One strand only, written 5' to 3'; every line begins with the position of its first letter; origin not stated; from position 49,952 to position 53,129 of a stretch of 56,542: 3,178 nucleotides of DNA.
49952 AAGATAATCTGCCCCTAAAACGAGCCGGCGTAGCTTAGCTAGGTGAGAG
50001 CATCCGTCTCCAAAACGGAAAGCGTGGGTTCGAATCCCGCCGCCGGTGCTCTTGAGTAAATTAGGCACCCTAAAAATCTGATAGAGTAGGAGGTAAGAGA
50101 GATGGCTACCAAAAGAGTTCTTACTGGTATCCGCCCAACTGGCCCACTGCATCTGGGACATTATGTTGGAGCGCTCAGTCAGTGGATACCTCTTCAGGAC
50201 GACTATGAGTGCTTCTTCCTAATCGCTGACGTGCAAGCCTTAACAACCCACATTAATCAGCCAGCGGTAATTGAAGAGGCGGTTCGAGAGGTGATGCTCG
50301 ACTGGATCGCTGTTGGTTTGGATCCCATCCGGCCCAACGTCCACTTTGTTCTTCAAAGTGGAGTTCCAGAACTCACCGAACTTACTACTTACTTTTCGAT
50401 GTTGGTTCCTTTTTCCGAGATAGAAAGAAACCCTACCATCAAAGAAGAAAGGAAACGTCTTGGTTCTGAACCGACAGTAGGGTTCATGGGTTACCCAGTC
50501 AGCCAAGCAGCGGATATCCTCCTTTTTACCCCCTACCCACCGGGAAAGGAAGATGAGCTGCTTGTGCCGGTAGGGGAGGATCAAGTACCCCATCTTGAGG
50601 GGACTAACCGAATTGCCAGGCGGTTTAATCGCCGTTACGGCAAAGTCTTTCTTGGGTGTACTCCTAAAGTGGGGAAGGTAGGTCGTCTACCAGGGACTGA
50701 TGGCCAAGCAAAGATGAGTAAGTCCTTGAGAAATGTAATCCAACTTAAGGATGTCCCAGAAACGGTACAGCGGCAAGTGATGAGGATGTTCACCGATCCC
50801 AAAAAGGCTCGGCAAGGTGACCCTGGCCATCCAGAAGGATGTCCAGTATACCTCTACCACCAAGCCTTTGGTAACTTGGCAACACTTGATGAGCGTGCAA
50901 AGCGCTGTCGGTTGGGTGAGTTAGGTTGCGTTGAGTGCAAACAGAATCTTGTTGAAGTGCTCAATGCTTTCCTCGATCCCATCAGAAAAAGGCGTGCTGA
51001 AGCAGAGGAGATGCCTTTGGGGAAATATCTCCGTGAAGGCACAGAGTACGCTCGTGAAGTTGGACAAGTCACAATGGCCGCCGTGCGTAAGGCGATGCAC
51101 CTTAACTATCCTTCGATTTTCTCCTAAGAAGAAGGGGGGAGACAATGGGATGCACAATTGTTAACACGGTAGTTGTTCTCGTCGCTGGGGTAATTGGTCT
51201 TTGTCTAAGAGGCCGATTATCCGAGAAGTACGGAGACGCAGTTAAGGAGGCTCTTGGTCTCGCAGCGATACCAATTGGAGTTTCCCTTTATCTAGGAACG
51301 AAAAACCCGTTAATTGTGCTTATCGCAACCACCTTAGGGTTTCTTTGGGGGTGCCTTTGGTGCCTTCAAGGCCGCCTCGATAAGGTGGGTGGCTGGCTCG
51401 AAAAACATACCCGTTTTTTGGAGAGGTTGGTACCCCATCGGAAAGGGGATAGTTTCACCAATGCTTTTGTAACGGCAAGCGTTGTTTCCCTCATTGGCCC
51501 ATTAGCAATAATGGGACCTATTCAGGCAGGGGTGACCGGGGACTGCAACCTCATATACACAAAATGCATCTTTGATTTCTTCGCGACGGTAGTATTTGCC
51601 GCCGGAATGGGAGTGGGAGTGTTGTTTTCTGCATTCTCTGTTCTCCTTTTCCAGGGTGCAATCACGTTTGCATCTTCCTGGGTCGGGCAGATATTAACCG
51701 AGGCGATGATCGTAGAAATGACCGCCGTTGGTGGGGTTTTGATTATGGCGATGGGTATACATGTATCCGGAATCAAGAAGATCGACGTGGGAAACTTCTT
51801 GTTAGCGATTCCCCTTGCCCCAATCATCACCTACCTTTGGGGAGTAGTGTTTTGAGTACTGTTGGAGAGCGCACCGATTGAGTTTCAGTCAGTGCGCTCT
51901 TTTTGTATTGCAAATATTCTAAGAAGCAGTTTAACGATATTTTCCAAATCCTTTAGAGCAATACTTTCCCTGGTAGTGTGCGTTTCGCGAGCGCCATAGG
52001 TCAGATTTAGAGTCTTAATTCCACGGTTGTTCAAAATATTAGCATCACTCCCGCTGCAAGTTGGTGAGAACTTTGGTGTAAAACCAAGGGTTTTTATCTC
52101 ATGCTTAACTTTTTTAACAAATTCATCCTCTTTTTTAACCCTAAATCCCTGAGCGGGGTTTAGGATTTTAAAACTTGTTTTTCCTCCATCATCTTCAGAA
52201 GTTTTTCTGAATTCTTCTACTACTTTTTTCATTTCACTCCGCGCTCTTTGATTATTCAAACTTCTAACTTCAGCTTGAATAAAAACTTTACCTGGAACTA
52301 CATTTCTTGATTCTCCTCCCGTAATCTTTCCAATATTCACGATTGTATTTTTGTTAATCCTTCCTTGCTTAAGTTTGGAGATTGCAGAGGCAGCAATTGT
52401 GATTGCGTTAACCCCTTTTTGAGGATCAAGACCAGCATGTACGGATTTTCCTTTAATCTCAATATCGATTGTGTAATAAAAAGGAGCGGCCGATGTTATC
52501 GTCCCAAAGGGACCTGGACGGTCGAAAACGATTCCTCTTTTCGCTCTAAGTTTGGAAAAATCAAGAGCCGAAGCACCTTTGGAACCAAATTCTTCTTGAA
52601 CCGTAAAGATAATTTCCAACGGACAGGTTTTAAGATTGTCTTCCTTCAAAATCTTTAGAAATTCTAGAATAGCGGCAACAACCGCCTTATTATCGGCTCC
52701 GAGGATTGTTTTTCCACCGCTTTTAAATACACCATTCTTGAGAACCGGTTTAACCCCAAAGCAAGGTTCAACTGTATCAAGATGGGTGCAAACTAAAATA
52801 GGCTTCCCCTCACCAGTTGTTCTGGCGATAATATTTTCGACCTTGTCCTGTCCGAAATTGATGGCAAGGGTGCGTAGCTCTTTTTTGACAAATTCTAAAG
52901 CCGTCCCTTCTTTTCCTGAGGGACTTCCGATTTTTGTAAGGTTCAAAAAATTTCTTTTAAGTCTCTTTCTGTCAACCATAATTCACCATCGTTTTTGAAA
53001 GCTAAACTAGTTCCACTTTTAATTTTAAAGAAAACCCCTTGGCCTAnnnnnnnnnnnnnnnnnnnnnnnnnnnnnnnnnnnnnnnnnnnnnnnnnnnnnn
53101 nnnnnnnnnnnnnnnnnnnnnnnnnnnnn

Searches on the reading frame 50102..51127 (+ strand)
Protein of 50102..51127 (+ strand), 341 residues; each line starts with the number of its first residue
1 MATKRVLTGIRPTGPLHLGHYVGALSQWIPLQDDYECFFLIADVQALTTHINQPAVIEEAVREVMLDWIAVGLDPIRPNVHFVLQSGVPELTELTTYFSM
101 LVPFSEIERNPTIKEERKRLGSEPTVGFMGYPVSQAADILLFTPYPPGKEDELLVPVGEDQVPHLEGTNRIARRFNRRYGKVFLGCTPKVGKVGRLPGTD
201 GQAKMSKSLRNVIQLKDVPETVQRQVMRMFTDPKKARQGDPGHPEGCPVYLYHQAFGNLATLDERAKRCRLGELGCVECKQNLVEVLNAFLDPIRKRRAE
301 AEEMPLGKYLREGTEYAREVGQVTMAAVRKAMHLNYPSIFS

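Call 7: search_protein_families(library=pfam, proteins=[window:50102-51127:+], max_evalue=0.1)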
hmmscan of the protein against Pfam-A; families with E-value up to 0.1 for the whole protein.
window:50102-51127:+ (341 aa): 3 families
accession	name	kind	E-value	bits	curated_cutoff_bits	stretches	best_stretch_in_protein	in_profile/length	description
PF00579.31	tRNA-synt_1b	-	1e-55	189.6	21.1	1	5-291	7-291/292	tRNA synthetases class I (W and Y)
PF01406.26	tRNA-synt_1e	-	0.017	15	27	1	202-231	251-280/301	tRNA synthetases class I (C) catalytic domain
PF01921.24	tRNA-synt_1f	-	0.088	12.1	27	0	200-232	278-310/360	tRNA synthetases class I (K)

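Call 8: search_protein_families(library=ncbifam, proteins=[window:50102-51127:+], max_evalue=0.1)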
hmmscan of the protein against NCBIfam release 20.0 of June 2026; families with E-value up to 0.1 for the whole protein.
window:50102-51127:+ (341 aa): 14 families
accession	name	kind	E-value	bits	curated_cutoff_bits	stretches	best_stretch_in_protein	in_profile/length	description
NF008922.0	PRK12283.1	equivalog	3e-94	316.1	572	2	2-181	2-173/400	tryptophan--tRNA ligase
TIGR00233.1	trpS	equivalog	2.6e-77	260.3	176.75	1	3-333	2-327/328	tryptophan--tRNA ligase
NF009207.0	PRK12556.1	equivalog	4.5e-51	173.7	479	1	1-332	1-329/332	tryptophan--tRNA ligase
NF008923.0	PRK12284.1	equivalog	8.8e-48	163.2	597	1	3-334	2-331/431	tryptophan--tRNA ligase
NF008925.0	PRK12285.1-2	equivalog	3.4e-34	118.4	451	1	6-304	65-356/365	tryptophan--tRNA ligase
NF008927.0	PRK12285.1-4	equivalog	4.3e-30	105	478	1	6-314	76-374/385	tryptophan--tRNA ligase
NF008926.0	PRK12285.1-3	equivalog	2.8e-23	82.5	320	2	203-303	316-422/429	tryptophan--tRNA ligase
NF008928.0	PRK12285.1-5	equivalog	1.7e-17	63.2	891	2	6-175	95-252/530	tryptophan--tRNA ligase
NF008924.0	PRK12285.1-1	equivalog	8.4e-16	58.2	644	1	7-304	77-361/381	tryptophan--tRNA ligase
NF006330.0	PRK08560.1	equivalog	1.1e-09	37.8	220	2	4-140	33-168/342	tyrosine--tRNA ligase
TIGR00234.1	tyrS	equivalog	1.6e-05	24.2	113.8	1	5-235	37-274/406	tyrosine--tRNA ligase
TIGR00435.1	cysS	equivalog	0.019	14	340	1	203-231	264-292/466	cysteine--tRNA ligase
NF008957.0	PRK12300.1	subfamily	0.025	12.5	677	1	203-231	625-653/946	leucine--tRNA ligase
NF004313.0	PRK05710.1-2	equivalog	0.063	12.4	380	1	12-31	13-32/299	tRNA glutamyl-Q(34) synthetase GluQRS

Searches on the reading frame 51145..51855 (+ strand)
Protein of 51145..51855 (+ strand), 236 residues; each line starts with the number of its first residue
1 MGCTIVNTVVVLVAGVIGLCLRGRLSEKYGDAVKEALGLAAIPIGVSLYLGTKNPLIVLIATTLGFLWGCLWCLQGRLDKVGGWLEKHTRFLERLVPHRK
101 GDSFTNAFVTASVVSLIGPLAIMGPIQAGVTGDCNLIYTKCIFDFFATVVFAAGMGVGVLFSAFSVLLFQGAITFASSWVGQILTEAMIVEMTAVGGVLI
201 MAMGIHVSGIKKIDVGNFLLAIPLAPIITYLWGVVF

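Call 7: search_protein_families(library=pfam, proteins=[window:51145-51855:+], max_evalue=0.1)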
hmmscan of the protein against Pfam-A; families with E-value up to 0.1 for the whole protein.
window:51145-51855:+ (236 aa): 1 family
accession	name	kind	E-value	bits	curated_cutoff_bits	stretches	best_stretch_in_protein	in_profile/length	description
PF04474.17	DUF554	-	1.6e-62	211.3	25.1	1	4-229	3-219/220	Protein of unknown function (DUF554)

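Call 8: search_protein_families(library=ncbifam, proteins=[window:51145-51855:+], max_evalue=0.1)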
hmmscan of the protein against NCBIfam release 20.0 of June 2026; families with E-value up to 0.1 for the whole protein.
window:51145-51855:+ (236 aa): 0 families

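Call 67: search_protein_families(library=ncbifam, proteins=[window:51145-51855:+], max_evalue=0.00001)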
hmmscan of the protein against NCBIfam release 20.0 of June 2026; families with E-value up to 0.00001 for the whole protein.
window:51145-51855:+ (236 aa): 0 families

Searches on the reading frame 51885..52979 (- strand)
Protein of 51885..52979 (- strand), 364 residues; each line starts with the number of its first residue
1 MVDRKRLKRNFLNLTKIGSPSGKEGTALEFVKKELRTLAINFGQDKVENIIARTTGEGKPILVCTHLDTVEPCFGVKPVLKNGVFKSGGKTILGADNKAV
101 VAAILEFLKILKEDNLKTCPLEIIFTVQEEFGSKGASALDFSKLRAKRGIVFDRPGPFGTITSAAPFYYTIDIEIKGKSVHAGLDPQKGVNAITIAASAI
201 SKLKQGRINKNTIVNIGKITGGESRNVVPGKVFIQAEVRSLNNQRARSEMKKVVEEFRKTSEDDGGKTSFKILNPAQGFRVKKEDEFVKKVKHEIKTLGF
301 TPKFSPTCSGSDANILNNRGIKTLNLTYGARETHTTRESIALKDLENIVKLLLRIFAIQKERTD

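Call 7: search_protein_families(library=pfam, proteins=[window:51885-52979:-], max_evalue=0.1)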
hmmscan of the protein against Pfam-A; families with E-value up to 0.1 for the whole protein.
window:51885-52979:- (364 aa): 5 families
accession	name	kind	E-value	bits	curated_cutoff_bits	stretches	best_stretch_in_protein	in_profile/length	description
PF07687.19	M20_dimer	-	9.7e-20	71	21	1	171-262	9-104/107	Peptidase dimerisation domain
PF05343.19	Peptidase_M42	-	1.2e-14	54.5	23.2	2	96-141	134-178/292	M42 glutamyl aminopeptidase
PF01546.33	Peptidase_M20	-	5.3e-13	49.8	24.6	1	66-355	5-203/206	Peptidase family M20/M25/M40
PF04389.22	Peptidase_M28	-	2.6e-08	34.3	21.3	1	49-139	1-76/193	Peptidase family M28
PF11585.13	Stomoxyn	-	0.045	14.1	25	0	278-297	1-19/40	Insect antimicrobial peptide, stomoxyn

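Call 8: search_protein_families(library=ncbifam, proteins=[window:51885-52979:-], max_evalue=0.1)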
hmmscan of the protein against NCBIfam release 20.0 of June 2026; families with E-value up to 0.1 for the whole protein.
window:51885-52979:- (364 aa): 53 families (the best 25 are shown)
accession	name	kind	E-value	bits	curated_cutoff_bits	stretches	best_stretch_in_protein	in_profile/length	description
TIGR01883.1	PepT-like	hypoth_equivalog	1.5e-90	303.8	274.25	1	6-354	1-358/361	peptidase T-like protein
NF003976.0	PRK05469.1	subfamily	4.9e-31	108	255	1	84-362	129-408/409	tripeptide aminopeptidase PepT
NF009920.0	PRK13381.1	subfamily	3.5e-29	101.9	293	1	82-359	130-408/412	peptidase T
NF005602.0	PRK07338.1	equivalog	4.3e-28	98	357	1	46-350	83-390/409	hydrolase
NF006404.0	PRK08652.1-2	equivalog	1.3e-26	93.3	348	1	13-356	9-325/332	acetylornithine deacetylase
NF004788.0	PRK06133.1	subfamily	3.4e-24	85.5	349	1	45-253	92-303/417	glutamate carboxypeptidase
TIGR01902.1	dapE-lys-deAc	subfamily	7.9e-24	84.5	163.1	1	11-352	3-330/340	N-acetyl-ornithine/N-acetyl-lysine deacetylase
TIGR01910.1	DapE-ArgE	subfamily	3.2e-23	82.6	217.6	1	22-350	18-372/373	ArgE/DapE family deacylase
NF001747.0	PRK00466.1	equivalog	8.9e-20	70.8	288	1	5-351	10-334/346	N-acetyl-lysine deacetylase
NF006399.0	PRK08651.1-2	equivalog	9.4e-20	71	381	1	42-356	50-401/405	succinyl-diaminopimelate desuccinylase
TIGR01893.1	aa-his-dipept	subfamily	9.7e-20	70.7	343.75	1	6-262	5-286/478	beta-Ala-His dipeptidase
TIGR01892.1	AcOrn-deacetyl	equivalog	1.2e-18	67.3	297.7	1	95-354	98-363/365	acetylornithine deacetylase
TIGR01900.1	dapE-gram_pos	equivalog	1.6e-17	63.5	304.2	1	6-352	4-346/351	succinyl-diaminopimelate desuccinylase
NF006771.0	PRK09290.1-5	subfamily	2.2e-17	62.7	399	2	170-355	217-405/413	allantoate amidohydrolase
NF003474.0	PRK05111.1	equivalog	2.4e-17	62.9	460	1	47-354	61-375/383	acetylornithine deacetylase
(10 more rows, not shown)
